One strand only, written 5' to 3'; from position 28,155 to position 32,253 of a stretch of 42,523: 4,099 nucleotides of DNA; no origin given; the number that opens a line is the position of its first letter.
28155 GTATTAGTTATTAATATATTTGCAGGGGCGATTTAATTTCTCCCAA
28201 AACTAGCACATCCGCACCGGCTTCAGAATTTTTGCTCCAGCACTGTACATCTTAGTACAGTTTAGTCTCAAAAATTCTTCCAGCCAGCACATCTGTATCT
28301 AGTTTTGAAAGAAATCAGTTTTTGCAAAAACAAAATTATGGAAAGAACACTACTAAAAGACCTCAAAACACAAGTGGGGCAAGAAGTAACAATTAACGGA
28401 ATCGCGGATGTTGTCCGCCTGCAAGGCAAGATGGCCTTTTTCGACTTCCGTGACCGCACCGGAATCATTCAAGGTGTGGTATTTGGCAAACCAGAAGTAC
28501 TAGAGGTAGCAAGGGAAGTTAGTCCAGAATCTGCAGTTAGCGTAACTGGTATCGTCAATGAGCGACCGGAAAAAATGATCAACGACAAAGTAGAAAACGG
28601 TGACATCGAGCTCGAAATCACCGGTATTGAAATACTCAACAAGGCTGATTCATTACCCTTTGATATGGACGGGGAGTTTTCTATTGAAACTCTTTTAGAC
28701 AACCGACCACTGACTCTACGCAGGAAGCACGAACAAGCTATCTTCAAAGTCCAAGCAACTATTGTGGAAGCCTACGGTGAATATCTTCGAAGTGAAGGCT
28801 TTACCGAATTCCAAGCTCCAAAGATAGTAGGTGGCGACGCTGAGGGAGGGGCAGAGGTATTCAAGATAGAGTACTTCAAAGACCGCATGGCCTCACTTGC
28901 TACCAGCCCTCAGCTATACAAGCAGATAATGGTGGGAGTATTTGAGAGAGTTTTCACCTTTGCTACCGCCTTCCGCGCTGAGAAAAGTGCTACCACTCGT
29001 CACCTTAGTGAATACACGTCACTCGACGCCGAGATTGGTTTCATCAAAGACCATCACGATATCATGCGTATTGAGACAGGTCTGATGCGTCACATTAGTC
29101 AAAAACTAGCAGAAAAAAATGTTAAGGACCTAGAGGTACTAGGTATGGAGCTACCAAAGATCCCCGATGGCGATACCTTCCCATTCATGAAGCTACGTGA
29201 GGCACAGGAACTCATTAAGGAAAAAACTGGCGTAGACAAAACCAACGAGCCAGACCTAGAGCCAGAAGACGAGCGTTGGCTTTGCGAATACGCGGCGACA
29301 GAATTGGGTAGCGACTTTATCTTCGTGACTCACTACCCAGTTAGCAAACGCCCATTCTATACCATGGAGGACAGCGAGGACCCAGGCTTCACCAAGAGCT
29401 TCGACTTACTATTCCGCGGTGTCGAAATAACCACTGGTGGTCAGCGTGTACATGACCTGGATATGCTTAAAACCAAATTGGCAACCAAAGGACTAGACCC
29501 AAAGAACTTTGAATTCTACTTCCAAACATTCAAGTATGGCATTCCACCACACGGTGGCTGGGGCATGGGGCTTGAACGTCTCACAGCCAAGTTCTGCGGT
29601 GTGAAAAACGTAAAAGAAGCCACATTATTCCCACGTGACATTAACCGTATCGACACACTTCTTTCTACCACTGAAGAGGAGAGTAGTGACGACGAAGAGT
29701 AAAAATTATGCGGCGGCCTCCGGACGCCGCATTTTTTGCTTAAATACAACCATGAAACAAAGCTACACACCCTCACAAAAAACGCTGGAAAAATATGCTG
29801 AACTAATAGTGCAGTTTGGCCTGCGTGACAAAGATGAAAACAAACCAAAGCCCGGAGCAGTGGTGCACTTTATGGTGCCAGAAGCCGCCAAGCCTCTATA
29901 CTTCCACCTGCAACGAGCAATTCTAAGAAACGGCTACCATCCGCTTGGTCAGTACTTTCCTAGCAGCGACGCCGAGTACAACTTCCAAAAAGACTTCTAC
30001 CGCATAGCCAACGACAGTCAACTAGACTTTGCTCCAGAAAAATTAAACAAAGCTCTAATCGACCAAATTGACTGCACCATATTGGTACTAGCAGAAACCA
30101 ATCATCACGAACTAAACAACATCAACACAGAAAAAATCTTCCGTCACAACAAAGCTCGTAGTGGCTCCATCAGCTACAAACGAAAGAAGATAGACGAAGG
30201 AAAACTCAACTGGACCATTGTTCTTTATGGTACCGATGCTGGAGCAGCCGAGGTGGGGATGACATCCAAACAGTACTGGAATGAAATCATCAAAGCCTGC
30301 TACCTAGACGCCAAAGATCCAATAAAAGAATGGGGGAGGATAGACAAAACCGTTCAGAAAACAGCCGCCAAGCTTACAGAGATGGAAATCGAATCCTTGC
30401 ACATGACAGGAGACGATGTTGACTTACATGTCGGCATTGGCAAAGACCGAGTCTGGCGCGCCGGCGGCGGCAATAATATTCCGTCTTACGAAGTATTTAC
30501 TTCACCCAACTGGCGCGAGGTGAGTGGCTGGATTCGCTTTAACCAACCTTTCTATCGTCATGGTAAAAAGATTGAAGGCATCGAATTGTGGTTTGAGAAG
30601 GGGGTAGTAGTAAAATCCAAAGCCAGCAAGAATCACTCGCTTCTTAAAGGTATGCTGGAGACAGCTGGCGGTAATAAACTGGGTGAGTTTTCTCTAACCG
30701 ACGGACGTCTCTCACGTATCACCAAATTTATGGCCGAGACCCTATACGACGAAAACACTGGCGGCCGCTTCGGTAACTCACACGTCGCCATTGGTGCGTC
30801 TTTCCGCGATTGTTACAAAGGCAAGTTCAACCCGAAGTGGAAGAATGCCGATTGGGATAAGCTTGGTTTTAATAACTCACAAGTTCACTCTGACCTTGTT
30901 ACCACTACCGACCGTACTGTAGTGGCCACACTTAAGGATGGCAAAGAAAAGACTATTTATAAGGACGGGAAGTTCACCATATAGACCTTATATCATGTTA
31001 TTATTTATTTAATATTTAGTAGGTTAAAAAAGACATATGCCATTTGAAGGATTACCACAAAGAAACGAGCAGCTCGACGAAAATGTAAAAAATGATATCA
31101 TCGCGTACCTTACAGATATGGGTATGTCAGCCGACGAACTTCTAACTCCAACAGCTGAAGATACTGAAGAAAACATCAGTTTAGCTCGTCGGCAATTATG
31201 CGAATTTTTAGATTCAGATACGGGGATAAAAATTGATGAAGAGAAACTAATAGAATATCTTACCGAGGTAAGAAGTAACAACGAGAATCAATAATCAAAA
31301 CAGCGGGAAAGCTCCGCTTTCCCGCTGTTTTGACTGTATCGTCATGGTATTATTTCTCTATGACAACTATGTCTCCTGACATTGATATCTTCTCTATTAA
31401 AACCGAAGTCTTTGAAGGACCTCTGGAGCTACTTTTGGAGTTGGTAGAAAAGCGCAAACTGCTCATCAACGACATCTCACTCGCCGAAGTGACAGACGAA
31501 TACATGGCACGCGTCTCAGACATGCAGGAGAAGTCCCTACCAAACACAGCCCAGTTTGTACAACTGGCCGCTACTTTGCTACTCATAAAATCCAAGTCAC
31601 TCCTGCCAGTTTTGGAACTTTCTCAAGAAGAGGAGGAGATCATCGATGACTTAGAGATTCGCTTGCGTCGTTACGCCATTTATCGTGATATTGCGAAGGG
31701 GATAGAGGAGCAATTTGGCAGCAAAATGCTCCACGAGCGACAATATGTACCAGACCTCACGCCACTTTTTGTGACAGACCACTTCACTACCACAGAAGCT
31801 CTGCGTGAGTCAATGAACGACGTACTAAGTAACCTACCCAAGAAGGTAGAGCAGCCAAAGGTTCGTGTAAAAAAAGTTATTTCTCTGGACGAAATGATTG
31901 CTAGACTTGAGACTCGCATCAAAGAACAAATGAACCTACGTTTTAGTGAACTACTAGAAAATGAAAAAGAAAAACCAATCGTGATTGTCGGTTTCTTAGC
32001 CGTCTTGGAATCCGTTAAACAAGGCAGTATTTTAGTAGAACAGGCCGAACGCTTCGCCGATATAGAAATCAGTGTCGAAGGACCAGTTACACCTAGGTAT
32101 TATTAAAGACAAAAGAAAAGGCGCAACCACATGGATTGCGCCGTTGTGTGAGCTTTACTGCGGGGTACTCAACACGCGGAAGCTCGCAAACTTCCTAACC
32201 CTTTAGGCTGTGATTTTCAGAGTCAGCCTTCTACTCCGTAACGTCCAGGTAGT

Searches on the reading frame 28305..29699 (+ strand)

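Call 85: search_protein_families(library=pfam, proteins=[window:28305-29699:+], max_evalue=0.0001)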
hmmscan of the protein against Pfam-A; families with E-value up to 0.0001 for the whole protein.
window:28305-29699:+ (465 aa): 2 families
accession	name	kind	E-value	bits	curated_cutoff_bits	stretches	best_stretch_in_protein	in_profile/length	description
PF00152.25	tRNA-synt_2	-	6e-80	269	25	1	127-445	2-307/308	tRNA synthetases class II (D, K and N)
PF01336.31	tRNA_anti-codon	-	8.4e-14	51.7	27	1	28-111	1-75/75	OB-fold nucleic acid binding domain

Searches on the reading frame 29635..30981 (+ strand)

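Call 12: search_protein_families(library=pfam, proteins=[window:29635-30981:+], max_evalue=0.01)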
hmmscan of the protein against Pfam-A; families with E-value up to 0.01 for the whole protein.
window:29635-30981:+ (449 aa): 1 family
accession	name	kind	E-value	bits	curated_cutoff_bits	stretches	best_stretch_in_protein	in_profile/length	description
PF02073.20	Peptidase_M29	-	1.9e-89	300.8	27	1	48-447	2-406/406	Thermophilic metalloprotease (M29)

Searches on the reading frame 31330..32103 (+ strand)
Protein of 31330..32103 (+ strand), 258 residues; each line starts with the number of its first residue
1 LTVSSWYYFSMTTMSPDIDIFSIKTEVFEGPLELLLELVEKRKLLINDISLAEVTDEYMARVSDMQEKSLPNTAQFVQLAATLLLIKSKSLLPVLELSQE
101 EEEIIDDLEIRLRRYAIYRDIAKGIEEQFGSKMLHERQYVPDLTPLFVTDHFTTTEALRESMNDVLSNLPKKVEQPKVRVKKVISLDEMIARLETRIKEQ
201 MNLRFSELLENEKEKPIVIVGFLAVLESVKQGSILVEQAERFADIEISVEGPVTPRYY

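Call 12: search_protein_families(library=pfam, proteins=[window:31330-32103:+], max_evalue=0.01)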
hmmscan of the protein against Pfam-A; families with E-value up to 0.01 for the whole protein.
window:31330-32103:+ (258 aa): 1 family
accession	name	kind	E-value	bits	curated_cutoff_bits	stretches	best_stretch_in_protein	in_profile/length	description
PF02616.19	SMC_ScpA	-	7.8e-19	69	24.6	1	38-249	1-231/232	Segregation and condensation protein ScpA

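Call 53: list_cluster_members(proteins=[P0001, window:31330-32103:+, window:6840-7460:+, window:32443-32637:-])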
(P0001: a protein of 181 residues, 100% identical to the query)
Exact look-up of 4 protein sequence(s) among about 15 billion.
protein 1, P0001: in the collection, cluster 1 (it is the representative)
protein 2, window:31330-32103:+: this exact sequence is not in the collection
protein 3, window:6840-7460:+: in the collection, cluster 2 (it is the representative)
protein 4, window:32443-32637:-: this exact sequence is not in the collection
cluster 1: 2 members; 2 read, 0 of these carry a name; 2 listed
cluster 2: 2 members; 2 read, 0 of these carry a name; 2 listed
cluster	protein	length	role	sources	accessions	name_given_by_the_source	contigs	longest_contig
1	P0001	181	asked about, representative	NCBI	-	-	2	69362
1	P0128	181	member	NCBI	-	-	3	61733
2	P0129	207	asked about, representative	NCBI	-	-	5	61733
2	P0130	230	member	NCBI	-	-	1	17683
